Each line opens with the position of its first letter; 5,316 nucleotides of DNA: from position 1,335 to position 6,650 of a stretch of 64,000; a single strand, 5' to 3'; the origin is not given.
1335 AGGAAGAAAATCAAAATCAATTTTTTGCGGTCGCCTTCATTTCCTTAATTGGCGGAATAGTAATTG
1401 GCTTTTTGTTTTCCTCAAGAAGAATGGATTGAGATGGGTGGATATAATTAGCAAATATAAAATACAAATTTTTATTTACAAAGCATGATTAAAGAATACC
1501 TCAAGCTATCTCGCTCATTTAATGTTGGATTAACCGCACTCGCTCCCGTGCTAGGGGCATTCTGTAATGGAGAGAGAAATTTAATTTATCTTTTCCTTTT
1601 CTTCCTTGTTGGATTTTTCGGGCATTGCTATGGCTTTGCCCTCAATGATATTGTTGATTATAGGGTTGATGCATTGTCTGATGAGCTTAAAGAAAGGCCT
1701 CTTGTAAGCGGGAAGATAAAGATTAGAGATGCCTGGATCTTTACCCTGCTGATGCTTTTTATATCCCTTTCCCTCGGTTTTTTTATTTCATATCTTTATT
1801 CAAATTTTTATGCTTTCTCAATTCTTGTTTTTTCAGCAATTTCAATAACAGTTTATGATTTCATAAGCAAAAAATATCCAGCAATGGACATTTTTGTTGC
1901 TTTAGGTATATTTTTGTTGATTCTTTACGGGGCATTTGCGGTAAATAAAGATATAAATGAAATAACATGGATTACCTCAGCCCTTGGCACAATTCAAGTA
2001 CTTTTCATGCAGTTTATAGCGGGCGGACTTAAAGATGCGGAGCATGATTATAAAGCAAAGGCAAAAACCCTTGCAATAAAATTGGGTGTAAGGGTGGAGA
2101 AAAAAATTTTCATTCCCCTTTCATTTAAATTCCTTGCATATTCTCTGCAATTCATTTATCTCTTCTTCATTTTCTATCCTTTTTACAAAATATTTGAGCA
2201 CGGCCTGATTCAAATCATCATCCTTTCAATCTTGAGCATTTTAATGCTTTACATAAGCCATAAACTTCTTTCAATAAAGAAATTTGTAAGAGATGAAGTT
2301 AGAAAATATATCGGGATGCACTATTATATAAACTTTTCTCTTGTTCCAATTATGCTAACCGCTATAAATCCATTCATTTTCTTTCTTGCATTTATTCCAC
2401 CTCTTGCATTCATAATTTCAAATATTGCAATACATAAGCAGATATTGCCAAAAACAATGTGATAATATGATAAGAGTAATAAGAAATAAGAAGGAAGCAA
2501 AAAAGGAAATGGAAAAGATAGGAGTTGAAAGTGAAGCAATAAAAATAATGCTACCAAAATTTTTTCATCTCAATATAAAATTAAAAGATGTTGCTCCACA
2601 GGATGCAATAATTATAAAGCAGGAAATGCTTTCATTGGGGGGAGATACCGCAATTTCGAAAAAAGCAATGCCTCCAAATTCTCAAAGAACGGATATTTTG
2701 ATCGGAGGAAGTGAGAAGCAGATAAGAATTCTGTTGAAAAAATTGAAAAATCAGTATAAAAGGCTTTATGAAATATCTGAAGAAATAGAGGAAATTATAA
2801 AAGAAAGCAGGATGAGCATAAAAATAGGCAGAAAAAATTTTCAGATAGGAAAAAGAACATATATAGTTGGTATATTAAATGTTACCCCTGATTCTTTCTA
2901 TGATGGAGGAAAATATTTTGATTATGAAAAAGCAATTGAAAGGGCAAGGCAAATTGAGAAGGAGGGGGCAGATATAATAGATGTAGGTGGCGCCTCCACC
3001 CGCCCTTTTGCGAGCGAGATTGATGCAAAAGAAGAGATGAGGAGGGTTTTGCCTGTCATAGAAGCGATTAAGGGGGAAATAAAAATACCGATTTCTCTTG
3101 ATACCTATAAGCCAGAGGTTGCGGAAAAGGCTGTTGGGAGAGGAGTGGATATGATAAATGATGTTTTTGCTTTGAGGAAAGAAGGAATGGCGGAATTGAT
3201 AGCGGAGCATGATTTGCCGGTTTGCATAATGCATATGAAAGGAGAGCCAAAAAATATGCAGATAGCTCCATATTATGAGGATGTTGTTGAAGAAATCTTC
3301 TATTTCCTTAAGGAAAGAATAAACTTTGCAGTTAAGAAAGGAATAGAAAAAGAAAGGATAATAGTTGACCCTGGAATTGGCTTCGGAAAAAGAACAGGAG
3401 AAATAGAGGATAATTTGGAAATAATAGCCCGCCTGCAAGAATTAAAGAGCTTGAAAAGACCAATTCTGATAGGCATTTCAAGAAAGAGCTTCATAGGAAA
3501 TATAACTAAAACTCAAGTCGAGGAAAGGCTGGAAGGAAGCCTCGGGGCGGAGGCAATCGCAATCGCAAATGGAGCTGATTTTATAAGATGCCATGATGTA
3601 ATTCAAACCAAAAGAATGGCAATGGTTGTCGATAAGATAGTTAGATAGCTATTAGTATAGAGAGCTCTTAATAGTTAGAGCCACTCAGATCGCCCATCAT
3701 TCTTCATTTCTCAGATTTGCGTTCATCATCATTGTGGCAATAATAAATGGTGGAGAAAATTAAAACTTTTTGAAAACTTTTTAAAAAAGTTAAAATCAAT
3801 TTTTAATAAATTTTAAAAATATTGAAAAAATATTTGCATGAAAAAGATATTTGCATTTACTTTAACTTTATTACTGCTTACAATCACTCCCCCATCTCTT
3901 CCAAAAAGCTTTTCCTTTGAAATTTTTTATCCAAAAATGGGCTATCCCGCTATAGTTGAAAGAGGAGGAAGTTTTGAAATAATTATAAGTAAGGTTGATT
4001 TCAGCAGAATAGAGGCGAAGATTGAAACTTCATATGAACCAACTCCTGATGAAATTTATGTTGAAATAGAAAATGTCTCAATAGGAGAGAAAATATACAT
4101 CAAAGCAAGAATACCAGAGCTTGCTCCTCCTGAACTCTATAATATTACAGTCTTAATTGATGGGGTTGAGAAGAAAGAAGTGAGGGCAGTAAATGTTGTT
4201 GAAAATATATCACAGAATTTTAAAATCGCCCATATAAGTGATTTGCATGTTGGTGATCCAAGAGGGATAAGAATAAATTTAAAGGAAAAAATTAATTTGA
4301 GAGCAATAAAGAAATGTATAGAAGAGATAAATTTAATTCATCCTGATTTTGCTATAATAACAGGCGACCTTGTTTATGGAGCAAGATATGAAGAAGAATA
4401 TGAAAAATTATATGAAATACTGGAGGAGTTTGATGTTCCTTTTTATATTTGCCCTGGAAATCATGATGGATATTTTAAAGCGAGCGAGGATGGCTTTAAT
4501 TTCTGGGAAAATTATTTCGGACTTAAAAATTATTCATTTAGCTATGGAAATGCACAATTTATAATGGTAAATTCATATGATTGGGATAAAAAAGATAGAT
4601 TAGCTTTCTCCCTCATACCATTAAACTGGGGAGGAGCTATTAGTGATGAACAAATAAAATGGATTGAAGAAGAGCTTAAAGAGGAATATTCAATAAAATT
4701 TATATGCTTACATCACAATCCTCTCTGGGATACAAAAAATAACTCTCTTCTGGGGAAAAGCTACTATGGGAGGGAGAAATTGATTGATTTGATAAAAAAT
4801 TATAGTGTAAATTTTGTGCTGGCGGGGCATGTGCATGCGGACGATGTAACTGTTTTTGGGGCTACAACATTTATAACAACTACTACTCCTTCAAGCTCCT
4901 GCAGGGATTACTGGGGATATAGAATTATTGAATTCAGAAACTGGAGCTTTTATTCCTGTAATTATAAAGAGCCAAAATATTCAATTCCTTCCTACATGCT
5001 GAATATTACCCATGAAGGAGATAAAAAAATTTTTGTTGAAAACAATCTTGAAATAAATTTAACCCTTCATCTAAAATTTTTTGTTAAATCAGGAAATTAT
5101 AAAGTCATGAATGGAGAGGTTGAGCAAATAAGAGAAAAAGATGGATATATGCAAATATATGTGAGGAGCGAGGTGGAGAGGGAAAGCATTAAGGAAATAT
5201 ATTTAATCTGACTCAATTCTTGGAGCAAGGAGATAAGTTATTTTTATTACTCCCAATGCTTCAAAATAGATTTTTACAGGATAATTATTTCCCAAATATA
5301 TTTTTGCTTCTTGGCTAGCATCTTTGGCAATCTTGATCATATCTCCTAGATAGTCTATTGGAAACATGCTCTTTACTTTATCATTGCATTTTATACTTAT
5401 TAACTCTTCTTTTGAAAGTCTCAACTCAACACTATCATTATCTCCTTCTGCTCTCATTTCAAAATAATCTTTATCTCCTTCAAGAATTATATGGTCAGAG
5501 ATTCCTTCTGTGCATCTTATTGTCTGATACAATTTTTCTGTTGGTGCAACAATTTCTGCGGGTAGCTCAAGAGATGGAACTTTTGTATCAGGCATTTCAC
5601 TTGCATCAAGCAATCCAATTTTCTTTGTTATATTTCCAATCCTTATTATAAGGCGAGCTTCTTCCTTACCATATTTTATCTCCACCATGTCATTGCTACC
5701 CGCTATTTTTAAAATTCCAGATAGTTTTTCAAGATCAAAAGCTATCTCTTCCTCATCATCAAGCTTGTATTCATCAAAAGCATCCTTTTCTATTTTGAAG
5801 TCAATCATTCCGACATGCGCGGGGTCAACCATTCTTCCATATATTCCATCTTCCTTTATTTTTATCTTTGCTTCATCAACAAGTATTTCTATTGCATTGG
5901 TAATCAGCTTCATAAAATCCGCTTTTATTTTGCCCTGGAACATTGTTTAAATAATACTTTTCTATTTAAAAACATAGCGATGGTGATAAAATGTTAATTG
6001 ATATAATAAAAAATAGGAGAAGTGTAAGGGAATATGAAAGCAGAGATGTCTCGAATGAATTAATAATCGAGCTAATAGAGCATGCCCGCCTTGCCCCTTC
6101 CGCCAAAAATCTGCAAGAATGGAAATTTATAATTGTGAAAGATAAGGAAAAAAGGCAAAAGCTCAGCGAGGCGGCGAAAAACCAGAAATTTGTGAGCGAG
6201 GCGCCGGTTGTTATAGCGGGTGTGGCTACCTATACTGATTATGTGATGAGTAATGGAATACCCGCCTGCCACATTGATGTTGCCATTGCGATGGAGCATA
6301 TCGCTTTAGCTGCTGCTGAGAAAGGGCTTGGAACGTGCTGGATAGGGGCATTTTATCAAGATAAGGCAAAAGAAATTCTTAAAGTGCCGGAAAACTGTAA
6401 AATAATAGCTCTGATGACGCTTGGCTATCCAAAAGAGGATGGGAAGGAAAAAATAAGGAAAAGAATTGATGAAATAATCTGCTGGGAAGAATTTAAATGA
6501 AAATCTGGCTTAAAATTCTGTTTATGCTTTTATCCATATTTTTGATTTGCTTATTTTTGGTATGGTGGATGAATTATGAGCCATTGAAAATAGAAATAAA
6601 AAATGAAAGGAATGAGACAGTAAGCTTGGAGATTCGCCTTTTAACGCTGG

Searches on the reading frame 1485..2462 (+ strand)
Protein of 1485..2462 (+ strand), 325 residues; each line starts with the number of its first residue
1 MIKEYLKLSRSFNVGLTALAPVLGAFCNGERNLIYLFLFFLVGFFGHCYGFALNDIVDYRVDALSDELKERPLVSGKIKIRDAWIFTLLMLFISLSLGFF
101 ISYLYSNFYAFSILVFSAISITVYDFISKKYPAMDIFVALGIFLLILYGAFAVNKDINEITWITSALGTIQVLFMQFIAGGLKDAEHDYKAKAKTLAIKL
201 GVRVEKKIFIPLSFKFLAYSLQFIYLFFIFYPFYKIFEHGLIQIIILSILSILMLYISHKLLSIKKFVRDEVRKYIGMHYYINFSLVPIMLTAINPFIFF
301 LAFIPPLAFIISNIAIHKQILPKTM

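Call 81: search_protein_families(library=pfam, proteins=[window:1485-2462:+], max_evalue=0.0001)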
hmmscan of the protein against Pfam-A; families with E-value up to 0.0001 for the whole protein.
window:1485-2462:+ (325 aa): 1 family
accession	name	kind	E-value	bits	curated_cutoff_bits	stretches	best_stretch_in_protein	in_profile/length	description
PF01040.23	UbiA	-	7.4e-30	104.5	34.2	1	29-271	15-241/250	UbiA prenyltransferase family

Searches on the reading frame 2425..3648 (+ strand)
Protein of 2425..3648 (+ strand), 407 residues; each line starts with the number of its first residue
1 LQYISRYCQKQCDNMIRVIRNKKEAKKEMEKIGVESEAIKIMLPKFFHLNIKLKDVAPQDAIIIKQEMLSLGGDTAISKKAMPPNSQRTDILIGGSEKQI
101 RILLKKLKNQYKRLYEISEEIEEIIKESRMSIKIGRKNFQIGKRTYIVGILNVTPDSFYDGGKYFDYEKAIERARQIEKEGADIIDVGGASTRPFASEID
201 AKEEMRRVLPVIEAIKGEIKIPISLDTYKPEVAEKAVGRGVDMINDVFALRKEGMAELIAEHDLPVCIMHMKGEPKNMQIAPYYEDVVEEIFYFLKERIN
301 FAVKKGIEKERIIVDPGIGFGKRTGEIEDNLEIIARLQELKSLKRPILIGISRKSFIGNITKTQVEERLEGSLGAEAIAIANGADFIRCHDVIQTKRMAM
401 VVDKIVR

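Call 81: search_protein_families(library=pfam, proteins=[window:2425-3648:+], max_evalue=0.0001)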
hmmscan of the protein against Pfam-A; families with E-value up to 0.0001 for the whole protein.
window:2425-3648:+ (407 aa): 1 family
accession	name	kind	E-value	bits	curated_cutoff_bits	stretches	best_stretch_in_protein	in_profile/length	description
PF00809.28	Pterin_bind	-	2.8e-86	289.6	25.5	1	149-390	2-244/244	Pterin binding enzyme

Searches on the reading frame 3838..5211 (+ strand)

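Call 81: search_protein_families(library=pfam, proteins=[window:3838-5211:+], max_evalue=0.0001)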
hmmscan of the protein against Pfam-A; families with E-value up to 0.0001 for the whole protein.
window:3838-5211:+ (457 aa): 2 families
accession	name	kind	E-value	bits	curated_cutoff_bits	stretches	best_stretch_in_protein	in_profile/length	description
PF00149.33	Metallophos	-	3.5e-23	83.5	21.5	1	128-334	1-190/191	Calcineurin-like phosphoesterase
PF12850.12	Metallophos_2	-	4.6e-06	27.1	27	0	129-345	2-129/154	Calcineurin-like phosphoesterase superfamily domain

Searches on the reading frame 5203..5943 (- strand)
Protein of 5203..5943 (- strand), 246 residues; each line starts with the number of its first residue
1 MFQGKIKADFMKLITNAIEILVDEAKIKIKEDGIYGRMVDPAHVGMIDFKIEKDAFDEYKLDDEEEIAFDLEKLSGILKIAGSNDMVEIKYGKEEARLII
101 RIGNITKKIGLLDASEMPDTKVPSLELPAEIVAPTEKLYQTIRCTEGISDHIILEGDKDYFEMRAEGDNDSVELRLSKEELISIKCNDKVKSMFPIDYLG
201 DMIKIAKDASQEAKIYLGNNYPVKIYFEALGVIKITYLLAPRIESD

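Call 81: search_protein_families(library=pfam, proteins=[window:5203-5943:-], max_evalue=0.0001)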
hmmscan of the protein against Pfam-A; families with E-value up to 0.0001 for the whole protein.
window:5203-5943:- (246 aa): 2 families
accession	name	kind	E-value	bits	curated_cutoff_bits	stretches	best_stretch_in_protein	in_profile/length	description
PF00705.23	PCNA_N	-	6.2e-16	58.7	20.3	1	7-100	8-101/127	Proliferating cell nuclear antigen, N-terminal domain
PF02747.20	PCNA_C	-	1.7e-07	31.9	23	1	122-241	2-127/128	Proliferating cell nuclear antigen, C-terminal domain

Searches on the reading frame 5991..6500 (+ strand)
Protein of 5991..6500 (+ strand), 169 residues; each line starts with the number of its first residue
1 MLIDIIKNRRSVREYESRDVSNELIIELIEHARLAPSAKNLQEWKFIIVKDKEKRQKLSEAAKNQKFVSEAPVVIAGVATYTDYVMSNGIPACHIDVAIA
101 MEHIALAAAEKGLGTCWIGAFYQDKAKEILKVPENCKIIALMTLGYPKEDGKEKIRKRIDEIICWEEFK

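Call 81: search_protein_families(library=pfam, proteins=[window:5991-6500:+], max_evalue=0.0001)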
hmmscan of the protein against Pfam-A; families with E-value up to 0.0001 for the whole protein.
window:5991-6500:+ (169 aa): 2 families
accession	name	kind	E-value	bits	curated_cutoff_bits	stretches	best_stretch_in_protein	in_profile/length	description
PF00881.29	Nitroreductase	-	2e-31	109.8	23.5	2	6-65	1-60/167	Nitroreductase family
PF14512.11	TM1586_NiRdase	-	3.5e-21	76.2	27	2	77-164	65-150/215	Putative TM nitroreductase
